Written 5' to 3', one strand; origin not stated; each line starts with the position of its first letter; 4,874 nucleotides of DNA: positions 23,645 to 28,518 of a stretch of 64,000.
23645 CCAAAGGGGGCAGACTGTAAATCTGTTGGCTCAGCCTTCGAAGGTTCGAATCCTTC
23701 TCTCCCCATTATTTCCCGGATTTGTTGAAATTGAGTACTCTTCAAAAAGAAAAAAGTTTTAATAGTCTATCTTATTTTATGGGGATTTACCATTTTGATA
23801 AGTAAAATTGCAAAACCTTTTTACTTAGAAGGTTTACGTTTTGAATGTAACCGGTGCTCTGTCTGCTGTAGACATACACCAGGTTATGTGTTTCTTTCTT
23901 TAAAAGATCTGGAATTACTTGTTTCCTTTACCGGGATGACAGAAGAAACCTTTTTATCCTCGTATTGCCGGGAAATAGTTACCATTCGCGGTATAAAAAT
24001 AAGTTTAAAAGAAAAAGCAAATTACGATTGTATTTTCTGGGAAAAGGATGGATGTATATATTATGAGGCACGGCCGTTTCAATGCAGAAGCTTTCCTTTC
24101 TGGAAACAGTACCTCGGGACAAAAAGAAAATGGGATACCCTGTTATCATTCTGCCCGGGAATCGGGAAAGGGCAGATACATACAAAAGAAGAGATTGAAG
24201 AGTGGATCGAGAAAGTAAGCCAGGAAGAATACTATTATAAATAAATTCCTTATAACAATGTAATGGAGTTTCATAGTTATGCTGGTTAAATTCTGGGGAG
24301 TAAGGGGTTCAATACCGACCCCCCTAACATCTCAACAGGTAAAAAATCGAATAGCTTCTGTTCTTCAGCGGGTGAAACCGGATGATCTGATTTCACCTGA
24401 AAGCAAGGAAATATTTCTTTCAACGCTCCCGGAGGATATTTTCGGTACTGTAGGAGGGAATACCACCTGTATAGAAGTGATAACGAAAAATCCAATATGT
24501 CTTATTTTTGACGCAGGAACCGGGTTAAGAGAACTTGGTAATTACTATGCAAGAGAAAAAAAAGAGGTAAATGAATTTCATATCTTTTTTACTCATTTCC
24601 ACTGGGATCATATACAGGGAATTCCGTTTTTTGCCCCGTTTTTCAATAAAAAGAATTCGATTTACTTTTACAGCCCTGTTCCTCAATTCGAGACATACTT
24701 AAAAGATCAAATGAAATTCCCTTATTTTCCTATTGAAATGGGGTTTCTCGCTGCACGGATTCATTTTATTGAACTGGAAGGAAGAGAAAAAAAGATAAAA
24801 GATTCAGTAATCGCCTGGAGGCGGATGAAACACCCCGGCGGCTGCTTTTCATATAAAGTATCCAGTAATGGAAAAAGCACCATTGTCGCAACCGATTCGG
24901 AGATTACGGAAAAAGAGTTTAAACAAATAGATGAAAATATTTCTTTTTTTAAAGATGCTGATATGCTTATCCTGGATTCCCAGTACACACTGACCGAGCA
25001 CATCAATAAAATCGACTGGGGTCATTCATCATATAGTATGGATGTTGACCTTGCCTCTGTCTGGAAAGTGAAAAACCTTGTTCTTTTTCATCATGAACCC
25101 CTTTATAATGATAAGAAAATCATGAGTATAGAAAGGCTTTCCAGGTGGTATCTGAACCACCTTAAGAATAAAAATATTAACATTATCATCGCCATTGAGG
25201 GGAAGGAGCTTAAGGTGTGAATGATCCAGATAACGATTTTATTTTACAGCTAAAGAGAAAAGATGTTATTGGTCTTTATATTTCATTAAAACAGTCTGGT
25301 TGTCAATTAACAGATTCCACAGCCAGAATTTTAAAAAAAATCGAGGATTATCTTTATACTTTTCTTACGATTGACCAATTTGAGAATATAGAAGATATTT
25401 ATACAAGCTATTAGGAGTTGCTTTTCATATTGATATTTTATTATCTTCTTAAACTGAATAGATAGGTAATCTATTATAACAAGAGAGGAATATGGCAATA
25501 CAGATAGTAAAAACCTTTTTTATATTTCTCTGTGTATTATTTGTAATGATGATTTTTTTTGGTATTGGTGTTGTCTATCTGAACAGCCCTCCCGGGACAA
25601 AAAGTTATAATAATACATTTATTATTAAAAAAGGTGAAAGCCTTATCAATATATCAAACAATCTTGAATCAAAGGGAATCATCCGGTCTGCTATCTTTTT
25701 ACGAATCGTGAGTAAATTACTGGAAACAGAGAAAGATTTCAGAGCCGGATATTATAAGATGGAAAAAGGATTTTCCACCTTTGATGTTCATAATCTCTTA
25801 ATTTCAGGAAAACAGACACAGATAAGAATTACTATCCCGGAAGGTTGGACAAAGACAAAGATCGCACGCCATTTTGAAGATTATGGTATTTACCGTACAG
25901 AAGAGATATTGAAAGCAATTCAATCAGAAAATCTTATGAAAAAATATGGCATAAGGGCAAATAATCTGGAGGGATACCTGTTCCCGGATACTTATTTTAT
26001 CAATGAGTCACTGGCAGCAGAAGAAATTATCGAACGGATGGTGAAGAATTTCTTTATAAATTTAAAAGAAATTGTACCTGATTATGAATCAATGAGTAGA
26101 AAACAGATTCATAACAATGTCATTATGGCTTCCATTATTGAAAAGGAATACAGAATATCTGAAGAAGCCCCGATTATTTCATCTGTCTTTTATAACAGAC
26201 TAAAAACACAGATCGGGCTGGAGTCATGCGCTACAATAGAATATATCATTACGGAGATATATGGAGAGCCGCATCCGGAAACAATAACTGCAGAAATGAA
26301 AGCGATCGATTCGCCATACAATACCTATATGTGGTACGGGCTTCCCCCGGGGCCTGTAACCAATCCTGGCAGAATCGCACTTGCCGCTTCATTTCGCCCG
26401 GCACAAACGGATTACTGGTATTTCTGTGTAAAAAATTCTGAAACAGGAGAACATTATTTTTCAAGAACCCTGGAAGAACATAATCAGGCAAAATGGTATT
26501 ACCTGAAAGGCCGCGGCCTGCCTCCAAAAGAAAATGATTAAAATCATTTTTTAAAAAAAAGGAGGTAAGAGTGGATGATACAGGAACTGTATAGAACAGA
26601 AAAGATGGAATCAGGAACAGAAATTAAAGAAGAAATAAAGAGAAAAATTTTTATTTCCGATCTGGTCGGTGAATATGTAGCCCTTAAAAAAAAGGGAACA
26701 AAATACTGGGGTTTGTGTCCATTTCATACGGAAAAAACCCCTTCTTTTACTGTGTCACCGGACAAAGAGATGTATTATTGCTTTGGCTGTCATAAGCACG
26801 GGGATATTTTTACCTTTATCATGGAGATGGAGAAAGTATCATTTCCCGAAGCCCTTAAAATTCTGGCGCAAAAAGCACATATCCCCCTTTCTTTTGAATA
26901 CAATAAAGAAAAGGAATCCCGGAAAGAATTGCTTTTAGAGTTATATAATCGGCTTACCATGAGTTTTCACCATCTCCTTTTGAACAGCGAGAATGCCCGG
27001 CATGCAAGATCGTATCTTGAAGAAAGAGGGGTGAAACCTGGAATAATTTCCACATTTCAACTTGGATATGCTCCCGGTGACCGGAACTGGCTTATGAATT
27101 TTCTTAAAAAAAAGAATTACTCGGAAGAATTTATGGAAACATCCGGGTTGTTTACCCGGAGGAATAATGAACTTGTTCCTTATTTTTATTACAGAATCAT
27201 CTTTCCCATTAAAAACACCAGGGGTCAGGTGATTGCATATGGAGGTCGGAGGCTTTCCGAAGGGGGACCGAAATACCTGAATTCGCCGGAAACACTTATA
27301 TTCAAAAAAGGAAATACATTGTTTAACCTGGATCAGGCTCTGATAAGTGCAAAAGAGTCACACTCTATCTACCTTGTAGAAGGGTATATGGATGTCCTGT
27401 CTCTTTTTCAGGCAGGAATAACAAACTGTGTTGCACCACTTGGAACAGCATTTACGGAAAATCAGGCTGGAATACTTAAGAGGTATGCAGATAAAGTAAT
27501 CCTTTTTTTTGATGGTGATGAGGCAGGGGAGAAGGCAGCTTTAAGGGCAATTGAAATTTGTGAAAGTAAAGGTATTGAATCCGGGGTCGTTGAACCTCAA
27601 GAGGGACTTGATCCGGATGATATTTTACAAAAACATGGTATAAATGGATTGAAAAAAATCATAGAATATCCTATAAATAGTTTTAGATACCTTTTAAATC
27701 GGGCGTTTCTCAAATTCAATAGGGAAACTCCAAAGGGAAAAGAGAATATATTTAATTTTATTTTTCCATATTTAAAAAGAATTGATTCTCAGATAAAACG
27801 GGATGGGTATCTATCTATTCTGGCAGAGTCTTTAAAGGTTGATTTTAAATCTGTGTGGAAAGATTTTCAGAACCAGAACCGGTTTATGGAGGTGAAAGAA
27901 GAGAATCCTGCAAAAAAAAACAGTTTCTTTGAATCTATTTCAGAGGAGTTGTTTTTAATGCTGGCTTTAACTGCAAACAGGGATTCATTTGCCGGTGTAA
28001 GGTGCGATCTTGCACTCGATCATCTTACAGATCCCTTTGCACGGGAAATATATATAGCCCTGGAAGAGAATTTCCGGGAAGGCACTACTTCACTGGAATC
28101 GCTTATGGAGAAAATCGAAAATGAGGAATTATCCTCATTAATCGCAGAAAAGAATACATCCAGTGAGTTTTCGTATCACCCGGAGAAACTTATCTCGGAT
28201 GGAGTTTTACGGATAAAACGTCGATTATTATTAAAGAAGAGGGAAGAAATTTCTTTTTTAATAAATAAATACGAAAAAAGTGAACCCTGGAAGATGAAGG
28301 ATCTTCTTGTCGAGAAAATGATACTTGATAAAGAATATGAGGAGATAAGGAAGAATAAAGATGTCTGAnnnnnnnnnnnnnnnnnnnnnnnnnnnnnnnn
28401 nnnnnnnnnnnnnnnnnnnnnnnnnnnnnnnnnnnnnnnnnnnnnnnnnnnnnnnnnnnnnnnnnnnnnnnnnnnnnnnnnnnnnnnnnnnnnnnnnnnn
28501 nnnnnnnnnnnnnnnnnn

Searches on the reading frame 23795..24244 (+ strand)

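Call 59: search_protein_families(library=pfam, proteins=[window:23795-24244:+], max_evalue=0.00001)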
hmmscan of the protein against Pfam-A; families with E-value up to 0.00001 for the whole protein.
window:23795-24244:+ (149 aa): 1 family
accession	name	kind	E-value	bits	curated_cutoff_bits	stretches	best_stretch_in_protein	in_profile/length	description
PF03692.20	CxxCxxCC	-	8.5e-09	36.4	23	1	17-120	1-84/85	Putative zinc- or iron-chelating domain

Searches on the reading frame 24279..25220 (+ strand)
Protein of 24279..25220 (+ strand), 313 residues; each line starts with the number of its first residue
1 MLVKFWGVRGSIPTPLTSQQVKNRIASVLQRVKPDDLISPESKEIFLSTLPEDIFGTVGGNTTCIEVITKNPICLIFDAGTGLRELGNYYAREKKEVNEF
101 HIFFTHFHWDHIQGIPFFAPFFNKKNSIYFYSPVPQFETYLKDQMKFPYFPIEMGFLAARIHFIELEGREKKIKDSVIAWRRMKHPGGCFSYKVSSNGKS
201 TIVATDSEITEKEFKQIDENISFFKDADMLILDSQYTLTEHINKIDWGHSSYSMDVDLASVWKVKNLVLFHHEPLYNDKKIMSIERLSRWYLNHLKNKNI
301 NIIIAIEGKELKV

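Call 59: search_protein_families(library=pfam, proteins=[window:24279-25220:+], max_evalue=0.00001)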
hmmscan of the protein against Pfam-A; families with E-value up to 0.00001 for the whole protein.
window:24279-25220:+ (313 aa): 1 family
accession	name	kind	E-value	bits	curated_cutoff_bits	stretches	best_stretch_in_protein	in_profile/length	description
PF12706.13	Lactamase_B_2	-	8.9e-12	45.5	27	1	76-272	4-200/200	Beta-lactamase superfamily domain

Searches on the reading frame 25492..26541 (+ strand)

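Call 59: search_protein_families(library=pfam, proteins=[window:25492-26541:+], max_evalue=0.00001)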
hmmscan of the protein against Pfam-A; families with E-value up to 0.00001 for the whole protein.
window:25492-26541:+ (349 aa): 1 family
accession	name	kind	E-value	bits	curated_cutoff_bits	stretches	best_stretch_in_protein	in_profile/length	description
PF02618.21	YceG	-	1.4e-77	261.3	32.4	1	44-333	2-272/275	YceG-like family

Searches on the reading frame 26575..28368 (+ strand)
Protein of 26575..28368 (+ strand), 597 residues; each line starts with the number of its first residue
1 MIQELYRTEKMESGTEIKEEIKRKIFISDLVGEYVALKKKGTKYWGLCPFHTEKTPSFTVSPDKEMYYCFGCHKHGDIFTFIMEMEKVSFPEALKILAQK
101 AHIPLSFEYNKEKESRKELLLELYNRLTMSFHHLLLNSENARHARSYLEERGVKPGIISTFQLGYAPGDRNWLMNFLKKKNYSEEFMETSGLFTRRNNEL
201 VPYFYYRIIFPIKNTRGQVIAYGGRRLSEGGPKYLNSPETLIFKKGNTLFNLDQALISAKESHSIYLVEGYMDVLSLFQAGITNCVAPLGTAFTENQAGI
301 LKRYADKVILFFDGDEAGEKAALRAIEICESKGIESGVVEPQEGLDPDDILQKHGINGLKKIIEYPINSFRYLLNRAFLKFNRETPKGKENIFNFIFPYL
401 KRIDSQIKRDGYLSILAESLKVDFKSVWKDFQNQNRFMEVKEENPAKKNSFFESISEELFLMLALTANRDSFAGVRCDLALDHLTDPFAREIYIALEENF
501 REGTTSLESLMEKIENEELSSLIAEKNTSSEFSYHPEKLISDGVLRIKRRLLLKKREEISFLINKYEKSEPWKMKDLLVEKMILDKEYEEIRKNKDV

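Call 8: search_protein_families(library=pfam, proteins=[window:26575-28368:+])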
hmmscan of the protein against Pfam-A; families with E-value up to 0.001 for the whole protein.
window:26575-28368:+ (597 aa): 7 families
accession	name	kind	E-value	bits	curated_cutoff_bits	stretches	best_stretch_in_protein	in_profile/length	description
PF08275.17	DNAG_N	-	1.3e-39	135.7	26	1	131-255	1-127/128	DNA primase catalytic core, N-terminal domain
PF01807.25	Zn_ribbon_DnaG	-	1.3e-36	124.8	24.9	1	17-107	5-95/98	CHC2 zinc finger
PF13155.12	Toprim_2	-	1.9e-24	86.2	22.1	1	266-351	1-88/88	Toprim-like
PF13662.12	Toprim_4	-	2.8e-22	79.2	25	1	265-335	3-80/85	Toprim domain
PF13362.12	Toprim_3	-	5.6e-14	52.8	27.2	1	265-356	2-94/95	Toprim domain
PF01751.28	Toprim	-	1e-13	51.7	23.1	1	265-333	2-88/96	Toprim domain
PF10410.14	DnaB_bind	-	2.1e-06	28.3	20.6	1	370-423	1-54/56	DnaB-helicase binding domain of primase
